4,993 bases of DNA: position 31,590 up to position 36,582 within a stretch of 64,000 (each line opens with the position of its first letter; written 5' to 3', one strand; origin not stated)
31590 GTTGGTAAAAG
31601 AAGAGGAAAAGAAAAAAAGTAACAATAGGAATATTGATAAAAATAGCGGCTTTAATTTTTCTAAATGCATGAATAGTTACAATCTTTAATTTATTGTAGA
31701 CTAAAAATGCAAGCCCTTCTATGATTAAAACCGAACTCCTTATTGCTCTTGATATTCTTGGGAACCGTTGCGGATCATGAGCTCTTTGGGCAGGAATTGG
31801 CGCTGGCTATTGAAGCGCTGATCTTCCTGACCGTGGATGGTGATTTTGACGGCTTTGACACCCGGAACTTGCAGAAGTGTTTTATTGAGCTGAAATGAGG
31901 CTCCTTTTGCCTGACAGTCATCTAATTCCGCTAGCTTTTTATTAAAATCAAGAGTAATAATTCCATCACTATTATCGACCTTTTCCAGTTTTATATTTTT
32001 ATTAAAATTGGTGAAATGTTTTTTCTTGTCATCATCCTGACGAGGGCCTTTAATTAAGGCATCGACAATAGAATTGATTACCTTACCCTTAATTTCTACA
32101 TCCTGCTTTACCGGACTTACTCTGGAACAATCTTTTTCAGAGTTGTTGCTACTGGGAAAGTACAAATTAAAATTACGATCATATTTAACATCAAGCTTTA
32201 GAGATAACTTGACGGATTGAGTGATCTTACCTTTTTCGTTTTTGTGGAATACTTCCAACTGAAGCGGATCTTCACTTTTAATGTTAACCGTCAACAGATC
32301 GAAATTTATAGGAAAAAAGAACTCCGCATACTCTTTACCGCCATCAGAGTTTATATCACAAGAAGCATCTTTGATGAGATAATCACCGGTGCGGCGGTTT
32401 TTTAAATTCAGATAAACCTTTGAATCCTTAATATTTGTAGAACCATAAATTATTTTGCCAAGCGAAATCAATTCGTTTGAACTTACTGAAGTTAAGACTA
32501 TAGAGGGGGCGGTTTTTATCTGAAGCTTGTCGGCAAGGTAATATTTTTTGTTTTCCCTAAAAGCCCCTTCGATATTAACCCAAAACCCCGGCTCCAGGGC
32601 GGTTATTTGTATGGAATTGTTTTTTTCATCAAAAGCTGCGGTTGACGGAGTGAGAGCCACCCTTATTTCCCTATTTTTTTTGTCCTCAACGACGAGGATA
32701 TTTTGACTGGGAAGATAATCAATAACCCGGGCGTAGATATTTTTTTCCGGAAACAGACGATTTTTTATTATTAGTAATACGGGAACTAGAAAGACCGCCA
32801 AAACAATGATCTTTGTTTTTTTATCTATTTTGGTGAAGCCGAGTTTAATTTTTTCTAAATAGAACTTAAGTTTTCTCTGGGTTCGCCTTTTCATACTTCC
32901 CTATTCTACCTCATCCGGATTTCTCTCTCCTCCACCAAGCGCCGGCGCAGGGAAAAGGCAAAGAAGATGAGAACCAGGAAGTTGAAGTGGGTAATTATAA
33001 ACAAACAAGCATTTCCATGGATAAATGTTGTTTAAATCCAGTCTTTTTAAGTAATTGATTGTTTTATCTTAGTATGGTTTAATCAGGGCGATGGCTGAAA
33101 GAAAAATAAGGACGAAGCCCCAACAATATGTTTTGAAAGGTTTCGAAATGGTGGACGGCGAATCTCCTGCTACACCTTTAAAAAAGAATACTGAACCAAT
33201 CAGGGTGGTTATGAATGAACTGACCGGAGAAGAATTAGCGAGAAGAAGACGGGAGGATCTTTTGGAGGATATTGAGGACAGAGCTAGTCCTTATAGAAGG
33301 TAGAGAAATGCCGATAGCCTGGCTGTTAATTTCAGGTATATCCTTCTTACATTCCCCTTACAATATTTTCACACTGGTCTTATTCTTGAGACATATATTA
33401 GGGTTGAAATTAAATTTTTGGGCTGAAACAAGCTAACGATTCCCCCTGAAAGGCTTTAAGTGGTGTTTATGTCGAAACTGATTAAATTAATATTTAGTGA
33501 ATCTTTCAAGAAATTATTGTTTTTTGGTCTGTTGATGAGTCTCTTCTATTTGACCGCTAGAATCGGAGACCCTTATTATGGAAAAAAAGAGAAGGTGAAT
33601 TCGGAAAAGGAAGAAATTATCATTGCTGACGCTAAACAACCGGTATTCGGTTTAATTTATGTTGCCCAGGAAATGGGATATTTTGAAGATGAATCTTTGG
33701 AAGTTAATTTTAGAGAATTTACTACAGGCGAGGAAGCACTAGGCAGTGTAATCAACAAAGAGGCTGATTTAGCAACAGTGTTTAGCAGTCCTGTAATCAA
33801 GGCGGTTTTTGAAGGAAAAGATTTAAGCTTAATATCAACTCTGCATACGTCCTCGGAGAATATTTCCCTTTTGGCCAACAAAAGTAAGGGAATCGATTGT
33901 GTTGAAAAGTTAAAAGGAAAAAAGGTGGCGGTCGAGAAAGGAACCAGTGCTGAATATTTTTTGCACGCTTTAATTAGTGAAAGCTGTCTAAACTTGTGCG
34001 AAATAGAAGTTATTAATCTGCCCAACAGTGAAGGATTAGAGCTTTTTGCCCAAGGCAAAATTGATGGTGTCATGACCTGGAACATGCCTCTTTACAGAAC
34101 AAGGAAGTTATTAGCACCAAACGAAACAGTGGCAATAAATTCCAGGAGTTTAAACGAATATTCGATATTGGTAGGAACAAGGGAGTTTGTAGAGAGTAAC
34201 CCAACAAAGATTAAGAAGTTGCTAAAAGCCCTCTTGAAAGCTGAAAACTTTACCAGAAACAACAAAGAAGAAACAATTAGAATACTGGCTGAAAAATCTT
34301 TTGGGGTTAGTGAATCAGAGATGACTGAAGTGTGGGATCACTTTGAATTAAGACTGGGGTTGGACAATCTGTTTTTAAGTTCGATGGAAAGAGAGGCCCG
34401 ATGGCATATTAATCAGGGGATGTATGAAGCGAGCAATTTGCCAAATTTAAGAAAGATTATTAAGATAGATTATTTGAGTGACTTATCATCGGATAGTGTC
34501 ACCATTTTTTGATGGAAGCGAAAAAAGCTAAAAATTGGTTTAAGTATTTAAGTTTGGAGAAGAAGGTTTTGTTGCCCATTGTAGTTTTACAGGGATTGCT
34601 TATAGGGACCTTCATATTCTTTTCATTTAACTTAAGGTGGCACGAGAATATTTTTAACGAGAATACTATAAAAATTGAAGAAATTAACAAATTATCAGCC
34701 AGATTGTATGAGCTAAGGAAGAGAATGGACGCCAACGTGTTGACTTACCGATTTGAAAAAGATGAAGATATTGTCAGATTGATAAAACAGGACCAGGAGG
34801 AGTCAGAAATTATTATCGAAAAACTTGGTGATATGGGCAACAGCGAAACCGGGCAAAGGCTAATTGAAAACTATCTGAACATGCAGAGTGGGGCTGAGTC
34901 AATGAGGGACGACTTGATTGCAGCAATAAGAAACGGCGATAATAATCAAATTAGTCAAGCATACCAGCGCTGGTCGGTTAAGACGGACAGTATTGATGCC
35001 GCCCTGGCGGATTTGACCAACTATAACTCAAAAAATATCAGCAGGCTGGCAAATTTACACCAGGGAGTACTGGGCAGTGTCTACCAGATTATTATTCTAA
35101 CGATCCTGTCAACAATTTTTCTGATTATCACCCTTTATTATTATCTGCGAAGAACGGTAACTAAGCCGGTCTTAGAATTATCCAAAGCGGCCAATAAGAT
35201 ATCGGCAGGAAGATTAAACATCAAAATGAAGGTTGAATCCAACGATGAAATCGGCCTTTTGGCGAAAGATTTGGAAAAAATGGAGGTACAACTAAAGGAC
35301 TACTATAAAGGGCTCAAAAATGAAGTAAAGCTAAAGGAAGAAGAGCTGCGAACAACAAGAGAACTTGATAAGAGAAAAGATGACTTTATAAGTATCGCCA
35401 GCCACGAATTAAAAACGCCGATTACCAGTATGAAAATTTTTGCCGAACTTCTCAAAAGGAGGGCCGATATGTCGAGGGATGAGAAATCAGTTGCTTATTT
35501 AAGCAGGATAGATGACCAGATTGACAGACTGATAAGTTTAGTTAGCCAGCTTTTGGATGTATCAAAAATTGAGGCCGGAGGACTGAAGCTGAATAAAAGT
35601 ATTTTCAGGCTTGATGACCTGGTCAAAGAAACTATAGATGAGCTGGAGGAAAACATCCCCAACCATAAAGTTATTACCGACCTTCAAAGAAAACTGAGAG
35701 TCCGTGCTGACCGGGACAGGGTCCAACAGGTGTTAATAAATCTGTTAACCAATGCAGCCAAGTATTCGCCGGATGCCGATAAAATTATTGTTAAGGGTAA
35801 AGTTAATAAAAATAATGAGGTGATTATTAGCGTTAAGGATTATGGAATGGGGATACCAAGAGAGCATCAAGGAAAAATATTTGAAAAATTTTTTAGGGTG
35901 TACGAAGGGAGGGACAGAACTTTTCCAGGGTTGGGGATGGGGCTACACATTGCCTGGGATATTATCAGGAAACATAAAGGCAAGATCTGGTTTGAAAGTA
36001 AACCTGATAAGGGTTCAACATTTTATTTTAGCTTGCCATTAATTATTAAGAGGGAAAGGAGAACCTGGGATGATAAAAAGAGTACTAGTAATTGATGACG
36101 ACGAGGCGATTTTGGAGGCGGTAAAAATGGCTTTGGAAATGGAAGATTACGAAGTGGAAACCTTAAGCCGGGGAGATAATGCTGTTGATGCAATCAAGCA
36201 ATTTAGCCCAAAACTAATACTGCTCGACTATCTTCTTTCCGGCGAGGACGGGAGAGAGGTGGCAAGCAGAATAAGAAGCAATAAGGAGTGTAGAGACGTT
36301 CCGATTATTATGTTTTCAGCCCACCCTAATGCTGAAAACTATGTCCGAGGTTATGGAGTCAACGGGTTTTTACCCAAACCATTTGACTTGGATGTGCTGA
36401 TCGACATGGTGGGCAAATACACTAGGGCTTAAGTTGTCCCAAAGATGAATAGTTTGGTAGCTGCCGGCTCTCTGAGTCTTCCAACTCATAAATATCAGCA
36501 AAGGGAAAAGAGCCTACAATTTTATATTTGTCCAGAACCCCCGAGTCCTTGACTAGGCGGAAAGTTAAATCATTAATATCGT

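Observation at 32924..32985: A 62-bp near-perfect duplicate of the giant gene's 3' end (TM plus RRR tail coding) sits upstream of the GerMN gene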

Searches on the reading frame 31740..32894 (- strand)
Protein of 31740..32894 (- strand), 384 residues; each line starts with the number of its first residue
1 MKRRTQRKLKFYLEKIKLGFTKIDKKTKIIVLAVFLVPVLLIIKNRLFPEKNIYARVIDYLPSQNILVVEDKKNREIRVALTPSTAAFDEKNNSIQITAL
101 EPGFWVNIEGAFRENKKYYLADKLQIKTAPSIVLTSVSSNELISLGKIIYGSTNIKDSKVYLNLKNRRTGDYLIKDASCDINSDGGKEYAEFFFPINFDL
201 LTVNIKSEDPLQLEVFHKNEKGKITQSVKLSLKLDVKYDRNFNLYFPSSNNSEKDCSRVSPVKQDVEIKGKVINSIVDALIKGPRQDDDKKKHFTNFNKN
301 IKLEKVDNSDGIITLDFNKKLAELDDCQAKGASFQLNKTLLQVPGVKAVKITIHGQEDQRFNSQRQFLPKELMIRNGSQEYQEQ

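Call 9: search_protein_families(library=pfam, proteins=[window:31740-32894:-], max_evalue=0.01)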
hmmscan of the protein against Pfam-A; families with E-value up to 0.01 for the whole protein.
window:31740-32894:- (384 aa): 1 family
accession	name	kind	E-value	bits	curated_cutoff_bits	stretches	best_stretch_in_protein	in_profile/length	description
PF10646.14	Germane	-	2.3e-15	57.7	23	1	243-357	1-115/117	Sporulation and spore germination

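Call 10: find_encoding_contigs(protein=window:31740-32894:-, flank=10000, max_places=10)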
Protein window:31740-32894:- (384 aa): 8 contigs read that carry it; 8 places shown.
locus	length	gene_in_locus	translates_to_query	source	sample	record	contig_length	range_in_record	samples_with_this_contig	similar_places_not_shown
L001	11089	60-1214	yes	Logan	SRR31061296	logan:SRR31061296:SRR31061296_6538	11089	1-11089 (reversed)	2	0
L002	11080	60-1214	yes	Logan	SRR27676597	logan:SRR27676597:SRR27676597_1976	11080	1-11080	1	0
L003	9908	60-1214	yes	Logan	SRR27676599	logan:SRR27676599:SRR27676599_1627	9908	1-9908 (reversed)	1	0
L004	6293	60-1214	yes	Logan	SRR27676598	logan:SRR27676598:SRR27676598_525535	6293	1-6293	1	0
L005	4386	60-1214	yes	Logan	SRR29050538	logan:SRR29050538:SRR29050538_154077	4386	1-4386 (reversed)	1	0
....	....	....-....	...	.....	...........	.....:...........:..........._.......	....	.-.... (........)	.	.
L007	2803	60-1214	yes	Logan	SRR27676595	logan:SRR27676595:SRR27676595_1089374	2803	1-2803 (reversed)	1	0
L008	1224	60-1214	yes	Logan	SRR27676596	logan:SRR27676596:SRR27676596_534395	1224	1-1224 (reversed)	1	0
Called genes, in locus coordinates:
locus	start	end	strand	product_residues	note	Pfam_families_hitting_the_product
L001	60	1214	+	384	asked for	PF10646:Germane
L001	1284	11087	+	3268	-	?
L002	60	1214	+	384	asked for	PF10646:Germane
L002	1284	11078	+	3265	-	?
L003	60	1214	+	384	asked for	PF10646:Germane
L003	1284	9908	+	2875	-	?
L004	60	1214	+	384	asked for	PF10646:Germane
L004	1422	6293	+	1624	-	?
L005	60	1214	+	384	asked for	PF10646:Germane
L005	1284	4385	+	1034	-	?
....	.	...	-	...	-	?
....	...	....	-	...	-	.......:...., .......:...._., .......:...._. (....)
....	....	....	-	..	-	-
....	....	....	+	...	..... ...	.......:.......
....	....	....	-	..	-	?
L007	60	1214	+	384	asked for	PF10646:Germane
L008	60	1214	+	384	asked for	PF10646:Germane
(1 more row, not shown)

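Call 27: find_homologous_proteins(query=window:31740-32894:-, max_evalue=0.00001)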
Query window:31740-32894:- (384 aa): 4 proteins with E <= 0.00001 among 4554 candidates.
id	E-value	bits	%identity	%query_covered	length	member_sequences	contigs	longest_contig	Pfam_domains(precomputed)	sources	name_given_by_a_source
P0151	3.2e-246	834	100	100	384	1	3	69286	PF10646.15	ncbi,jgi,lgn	ncbi:MAG: GerMN domain-containing protein [Patescibacteria group bacterium]|jgi:hypothetical protein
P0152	2.4e-105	371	45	97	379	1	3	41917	PF10646.15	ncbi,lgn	-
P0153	1.7e-52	197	35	84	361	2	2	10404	PF10646.15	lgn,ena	-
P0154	2.0e-48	183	33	83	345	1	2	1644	PF10646.15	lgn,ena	-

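Call 28: find_encoding_contigs(protein=P0152, flank=10000, max_places=4)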
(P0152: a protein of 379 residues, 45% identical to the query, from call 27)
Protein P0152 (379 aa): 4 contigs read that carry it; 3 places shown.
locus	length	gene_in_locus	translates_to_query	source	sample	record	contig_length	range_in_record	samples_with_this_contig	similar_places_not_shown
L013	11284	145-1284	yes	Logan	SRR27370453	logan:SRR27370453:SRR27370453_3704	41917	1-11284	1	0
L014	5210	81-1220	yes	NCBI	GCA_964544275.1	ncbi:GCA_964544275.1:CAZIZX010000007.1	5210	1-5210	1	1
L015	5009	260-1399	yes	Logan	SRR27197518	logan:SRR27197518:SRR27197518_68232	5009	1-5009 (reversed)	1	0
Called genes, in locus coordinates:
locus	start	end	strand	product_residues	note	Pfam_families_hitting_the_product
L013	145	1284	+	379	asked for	PF10646:Germane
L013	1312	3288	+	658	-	PF00122:E1-E2_ATPase, PF00702:Hydrolase, PF08282:Hydrolase_3 (faint)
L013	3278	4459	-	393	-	-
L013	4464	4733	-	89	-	-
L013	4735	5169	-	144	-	PF12732:YtxH (weak)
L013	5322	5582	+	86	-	-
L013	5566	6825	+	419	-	PF00817:IMS, PF11799:IMS_C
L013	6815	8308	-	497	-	PF01266:DAO, PF00355:Rieske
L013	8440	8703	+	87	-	PF06150:ChaB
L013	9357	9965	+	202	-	PF13482:RNase_H_2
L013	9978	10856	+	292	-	PF06790:UPF0259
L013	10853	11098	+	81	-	PF01479:S4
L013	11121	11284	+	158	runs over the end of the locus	PF00849:PseudoU_synth_2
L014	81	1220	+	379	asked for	PF10646:Germane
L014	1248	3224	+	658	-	PF00122:E1-E2_ATPase, PF00702:Hydrolase, PF08282:Hydrolase_3 (faint)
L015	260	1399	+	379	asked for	PF10646:Germane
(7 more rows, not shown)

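Call 29: find_encoding_contigs(protein=P0153, flank=10000, max_places=4)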
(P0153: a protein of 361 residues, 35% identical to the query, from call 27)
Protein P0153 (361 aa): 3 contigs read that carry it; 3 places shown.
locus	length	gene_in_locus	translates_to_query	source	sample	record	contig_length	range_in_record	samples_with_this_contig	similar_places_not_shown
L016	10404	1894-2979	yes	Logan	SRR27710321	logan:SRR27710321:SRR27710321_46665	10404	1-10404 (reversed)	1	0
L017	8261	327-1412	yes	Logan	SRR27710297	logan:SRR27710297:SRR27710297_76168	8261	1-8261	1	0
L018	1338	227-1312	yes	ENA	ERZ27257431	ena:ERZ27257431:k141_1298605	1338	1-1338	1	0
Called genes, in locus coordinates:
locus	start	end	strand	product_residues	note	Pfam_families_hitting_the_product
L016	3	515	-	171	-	?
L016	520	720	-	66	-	PF13459:Fer4_15, PF13370:Fer4_13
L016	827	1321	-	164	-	-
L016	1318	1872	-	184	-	-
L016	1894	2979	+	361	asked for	PF10646:Germane (weak)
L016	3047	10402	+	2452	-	?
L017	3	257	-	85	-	?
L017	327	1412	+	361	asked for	PF10646:Germane (weak)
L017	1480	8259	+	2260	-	?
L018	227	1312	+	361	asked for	PF10646:Germane (weak)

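Call 55: find_encoding_contigs(protein=P0154, flank=5000, max_places=4)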
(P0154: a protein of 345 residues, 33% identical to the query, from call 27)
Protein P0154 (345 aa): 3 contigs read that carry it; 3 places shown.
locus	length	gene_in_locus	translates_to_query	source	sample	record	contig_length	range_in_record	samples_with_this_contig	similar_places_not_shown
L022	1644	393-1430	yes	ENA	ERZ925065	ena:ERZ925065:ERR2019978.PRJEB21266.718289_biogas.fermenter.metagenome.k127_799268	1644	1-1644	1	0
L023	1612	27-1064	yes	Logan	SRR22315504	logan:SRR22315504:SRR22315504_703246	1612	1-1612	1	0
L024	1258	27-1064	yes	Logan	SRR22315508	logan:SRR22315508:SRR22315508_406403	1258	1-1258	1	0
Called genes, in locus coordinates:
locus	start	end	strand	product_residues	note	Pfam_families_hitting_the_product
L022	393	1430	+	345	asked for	PF10646:Germane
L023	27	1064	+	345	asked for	PF10646:Germane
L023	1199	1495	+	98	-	-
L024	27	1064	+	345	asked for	PF10646:Germane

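Call 63: search_protein_families(library=ncbifam, proteins=[window:31740-32894:-], max_evalue=10)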
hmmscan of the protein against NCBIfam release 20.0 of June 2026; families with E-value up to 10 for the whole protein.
window:31740-32894:- (384 aa): 1 family
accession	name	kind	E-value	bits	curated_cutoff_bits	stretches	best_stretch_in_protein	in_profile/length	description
NF010140.0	PRK13615.1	equivalog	0.26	9.8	881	1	274-357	199-284/557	lipoprotein LpqB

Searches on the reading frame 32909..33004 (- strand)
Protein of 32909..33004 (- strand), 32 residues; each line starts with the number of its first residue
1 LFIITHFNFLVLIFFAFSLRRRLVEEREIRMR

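Call 63: search_protein_families(library=ncbifam, proteins=[window:32909-33004:-], max_evalue=10)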
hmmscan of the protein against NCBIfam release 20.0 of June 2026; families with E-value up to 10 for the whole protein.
seq(32 aa): 0 families

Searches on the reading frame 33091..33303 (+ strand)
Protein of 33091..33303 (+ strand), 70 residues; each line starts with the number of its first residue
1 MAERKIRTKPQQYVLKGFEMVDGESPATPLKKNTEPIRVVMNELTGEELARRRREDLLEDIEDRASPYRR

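Call 9: search_protein_families(library=pfam, proteins=[window:33091-33303:+], max_evalue=0.01)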
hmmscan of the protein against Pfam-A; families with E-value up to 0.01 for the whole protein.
window:33091-33303:+ (70 aa): 0 families

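Call 65: find_encoding_contigs(protein=window:33091-33303:+, flank=6000, max_places=10)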
Protein window:33091-33303:+ (70 aa): 7 contigs read that carry it; 6 places shown.
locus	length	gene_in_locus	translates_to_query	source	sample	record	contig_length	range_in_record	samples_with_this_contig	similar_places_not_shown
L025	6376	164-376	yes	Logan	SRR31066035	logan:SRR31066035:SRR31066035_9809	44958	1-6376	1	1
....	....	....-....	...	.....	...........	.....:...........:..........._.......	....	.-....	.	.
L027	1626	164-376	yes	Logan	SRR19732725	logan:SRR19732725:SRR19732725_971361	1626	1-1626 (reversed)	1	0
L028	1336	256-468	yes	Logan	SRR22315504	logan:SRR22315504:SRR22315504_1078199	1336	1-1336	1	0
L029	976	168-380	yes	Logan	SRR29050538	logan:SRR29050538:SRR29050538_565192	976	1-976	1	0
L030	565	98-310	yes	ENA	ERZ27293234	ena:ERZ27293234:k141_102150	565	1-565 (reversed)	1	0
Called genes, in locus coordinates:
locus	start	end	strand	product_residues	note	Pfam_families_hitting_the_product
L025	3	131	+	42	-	?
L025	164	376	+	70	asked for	-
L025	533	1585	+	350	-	PF09084:NMT1, PF13379:NMT1_2, PF16868:NMT1_3 (weak)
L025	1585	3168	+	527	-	PF12729:4HB_MCP_1 (weak), PF00672:HAMP, PF00512:HisKA, PF02518:HATPase_c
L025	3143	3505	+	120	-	PF00072:Response_reg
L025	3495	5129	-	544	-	-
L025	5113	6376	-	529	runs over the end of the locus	-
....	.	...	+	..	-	?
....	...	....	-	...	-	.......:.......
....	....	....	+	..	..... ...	-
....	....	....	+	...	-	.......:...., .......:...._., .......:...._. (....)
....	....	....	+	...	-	?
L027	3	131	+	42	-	?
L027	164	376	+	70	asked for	-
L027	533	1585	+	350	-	PF09084:NMT1, PF13379:NMT1_2, PF16868:NMT1_3 (weak)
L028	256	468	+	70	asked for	-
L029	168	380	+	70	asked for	-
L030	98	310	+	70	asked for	-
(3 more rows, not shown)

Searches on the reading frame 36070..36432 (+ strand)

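Call 48: search_protein_families(library=pfam, proteins=[window:36070-36432:+], max_evalue=0.001)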
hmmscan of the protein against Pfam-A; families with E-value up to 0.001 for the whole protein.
window:36070-36432:+ (120 aa): 1 family
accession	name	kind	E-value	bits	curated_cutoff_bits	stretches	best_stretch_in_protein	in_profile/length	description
PF00072.30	Response_reg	-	6.9e-23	81.4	30.2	1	5-114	1-110/111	Response regulator receiver domain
